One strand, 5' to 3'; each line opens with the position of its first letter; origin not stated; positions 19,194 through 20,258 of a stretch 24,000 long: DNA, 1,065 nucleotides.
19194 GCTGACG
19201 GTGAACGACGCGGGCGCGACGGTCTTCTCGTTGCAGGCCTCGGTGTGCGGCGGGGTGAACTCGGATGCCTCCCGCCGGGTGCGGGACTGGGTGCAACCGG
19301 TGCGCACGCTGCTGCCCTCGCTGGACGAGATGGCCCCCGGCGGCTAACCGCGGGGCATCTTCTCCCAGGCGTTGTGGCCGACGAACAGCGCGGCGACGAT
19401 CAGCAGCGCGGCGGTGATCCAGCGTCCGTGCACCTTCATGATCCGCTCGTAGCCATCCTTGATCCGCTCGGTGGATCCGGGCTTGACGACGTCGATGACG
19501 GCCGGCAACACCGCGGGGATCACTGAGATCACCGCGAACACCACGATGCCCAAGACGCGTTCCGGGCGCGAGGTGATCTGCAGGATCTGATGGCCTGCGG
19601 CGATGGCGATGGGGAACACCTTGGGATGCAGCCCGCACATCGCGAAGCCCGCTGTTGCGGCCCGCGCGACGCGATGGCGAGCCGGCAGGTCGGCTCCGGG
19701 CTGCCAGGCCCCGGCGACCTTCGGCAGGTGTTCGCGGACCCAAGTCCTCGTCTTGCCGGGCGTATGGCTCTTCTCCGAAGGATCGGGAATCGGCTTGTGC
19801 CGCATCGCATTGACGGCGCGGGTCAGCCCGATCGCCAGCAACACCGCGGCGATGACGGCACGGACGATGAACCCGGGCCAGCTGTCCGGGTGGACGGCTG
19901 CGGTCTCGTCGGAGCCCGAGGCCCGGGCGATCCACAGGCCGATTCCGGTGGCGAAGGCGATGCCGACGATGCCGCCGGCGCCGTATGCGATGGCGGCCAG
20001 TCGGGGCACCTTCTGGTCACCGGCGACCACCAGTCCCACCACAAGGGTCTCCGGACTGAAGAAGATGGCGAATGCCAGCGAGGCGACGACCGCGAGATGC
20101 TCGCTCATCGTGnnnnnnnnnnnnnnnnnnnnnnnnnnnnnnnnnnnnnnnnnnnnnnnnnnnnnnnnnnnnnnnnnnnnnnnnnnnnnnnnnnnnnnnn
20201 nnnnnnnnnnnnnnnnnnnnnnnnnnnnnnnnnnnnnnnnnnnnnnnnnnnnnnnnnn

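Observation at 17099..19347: Lipoprotein / 10-TM membrane protein / lipoprotein module chained to the CuMMO genes: candidate undescribed maturation or copper-supply system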

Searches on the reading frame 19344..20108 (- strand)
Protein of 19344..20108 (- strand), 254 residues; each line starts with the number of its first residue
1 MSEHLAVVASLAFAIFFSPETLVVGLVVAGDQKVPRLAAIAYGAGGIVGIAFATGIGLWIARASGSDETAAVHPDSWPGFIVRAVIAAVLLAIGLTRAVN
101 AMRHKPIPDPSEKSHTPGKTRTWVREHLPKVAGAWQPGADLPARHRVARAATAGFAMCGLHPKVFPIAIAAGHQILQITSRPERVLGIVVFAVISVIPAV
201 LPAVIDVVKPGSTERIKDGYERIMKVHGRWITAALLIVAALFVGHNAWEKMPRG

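Call 4: search_protein_families(library=pfam, proteins=[window:19344-20108:-], max_evalue=1)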
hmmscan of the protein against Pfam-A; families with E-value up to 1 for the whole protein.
window:19344-20108:- (254 aa): 5 families
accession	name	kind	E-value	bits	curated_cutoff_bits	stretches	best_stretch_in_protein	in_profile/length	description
PF11139.14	SfLAP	-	1.1e-12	48.3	35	1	10-248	3-212/213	Sap, sulfolipid-1-addressing protein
PF17231.7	DUF5305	-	0.016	15.1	29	1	183-234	114-166/217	Family of unknown function (DUF5305)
PF11089.13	SyrA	-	0.029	14.6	25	1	76-94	10-28/38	Exopolysaccharide production repressor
PF13663.11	DUF4148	-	0.064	14.1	27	1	81-128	6-45/62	Domain of unknown function (DUF4148)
PF24844.1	PolC_DP2_central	-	0.2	11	24.3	1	144-223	35-114/372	DNA polymerase II large subunit DP2, central domain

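Call 5: search_protein_families(library=ncbifam, proteins=[window:19344-20108:-], max_evalue=1)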
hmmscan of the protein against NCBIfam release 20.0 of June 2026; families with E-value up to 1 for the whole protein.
window:19344-20108:- (254 aa): 0 families
